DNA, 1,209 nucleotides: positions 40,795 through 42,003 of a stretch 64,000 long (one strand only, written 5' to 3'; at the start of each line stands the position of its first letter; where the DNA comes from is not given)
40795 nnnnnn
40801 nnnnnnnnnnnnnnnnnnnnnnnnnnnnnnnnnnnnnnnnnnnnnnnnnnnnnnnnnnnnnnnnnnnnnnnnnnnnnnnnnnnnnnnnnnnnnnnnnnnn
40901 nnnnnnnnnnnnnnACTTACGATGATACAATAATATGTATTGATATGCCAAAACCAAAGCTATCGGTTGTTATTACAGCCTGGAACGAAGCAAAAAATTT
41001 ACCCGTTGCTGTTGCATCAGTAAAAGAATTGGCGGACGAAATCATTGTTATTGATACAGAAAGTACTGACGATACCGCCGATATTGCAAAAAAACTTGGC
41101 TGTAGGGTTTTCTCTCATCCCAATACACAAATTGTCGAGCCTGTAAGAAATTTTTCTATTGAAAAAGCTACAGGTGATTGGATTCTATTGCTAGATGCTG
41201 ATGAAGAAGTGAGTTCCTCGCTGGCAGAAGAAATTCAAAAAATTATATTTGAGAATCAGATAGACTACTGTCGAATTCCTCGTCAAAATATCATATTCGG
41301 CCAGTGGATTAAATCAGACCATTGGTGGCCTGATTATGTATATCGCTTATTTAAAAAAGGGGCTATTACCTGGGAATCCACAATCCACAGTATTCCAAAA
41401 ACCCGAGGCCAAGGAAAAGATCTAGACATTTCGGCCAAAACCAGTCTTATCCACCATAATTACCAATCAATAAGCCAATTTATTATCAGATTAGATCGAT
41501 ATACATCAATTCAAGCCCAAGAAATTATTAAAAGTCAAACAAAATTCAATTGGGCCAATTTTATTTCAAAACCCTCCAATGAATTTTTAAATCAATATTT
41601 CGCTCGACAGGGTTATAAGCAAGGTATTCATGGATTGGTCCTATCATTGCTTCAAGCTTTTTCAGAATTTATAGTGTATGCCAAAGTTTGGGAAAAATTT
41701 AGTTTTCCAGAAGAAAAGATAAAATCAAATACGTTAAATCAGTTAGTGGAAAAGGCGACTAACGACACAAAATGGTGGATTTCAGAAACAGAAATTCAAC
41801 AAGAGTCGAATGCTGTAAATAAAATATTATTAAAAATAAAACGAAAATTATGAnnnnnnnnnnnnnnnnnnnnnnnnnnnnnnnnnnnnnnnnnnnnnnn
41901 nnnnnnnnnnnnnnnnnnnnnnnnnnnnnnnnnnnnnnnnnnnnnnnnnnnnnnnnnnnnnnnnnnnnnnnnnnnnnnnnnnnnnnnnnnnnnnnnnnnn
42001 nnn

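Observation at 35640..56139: Three paralogs of an unassigned membrane-protein family with invariant '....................' loop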

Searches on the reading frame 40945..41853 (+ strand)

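Call 10: search_protein_families(library=pfam, proteins=[window:40945-41853:+], max_evalue=0.01)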
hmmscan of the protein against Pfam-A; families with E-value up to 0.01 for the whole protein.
window:40945-41853:+ (302 aa): 4 families
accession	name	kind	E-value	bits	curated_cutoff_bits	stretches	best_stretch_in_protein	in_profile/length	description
PF00535.33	Glycos_transf_2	-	1.1e-23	84.4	23.3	1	7-134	1-138/168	Glycosyl transferase family 2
PF13704.12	Glyco_tranf_2_4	-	3.1e-06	28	27.5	1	14-87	2-82/98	Glycosyl transferase family 2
PF13641.12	Glyco_tranf_2_3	-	0.0026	18.2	27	1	4-87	1-97/230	Glycosyltransferase like family 2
PF10111.15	Glyco_tranf_2_2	-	0.0027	17.7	27.3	1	31-106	30-111/276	Glycosyltransferase like family 2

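Call 33: search_protein_families(library=ncbifam, proteins=[window:40945-41853:+], max_evalue=0.001)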
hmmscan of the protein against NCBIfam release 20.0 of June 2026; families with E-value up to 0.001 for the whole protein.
window:40945-41853:+ (302 aa): 11 families
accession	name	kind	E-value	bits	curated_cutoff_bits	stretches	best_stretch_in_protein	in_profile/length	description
TIGR04283.1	glyco_like_mftF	equivalog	1.6e-14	54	182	1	6-104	1-100/221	TIGR04283 family arsenosugar biosynthesis glycosyltransferase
TIGR04195.1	S_glycosyl_SunS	equivalog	6.5e-10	38.4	350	1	2-174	55-225/421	SunS family peptide S-glycosyltransferase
NF007482.0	PRK10073.1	equivalog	8e-10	38.2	423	1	3-109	5-118/334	glycosyltransferase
NF010496.0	PRK13915.1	equivalog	4.9e-09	35.7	262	1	5-96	32-137/307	glucosyl-3-phosphoglycerate synthase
NF050050.1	ProtGlycPglI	equivalog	5e-08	32.7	500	1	3-100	1-108/306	GalNAc(5)-diNAcBac-PP-undecaprenol beta-1,3-glucosyltransferase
TIGR04182.1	glyco_TIGR04182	equivalog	8.6e-08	31.9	325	1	7-102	3-98/293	S-layer glycoprotein N-glycosyltransferase AglJ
NF058614.1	PPMAGASynPpgS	equivalog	1.2e-06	28.1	370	1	8-59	4-55/226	polyprenyl-phospho-N-acetylgalactosaminyl synthase PpgS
NF041875.1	EPS_EpsD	equivalog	6e-05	22.6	370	1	6-95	1-98/325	exopolysaccharide biosynthesis glycosyltransferase EpsD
NF038302.1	EPS_HpsE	equivalog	6e-05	22.2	300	1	5-90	2-100/307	hormogonium polysaccharide biosynthesis glycosyltransferase HpsE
NF047683.1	TeichurnBiosyTuaG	equivalog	7e-05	22.6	400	1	3-92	5-102/252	teichuronic acid biosynthesis protein TuaG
TIGR03965.1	mycofact_glyco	equivalog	0.00044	19.3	280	1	4-89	74-167/467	mycofactocin biosynthesis glycosyltransferase MftF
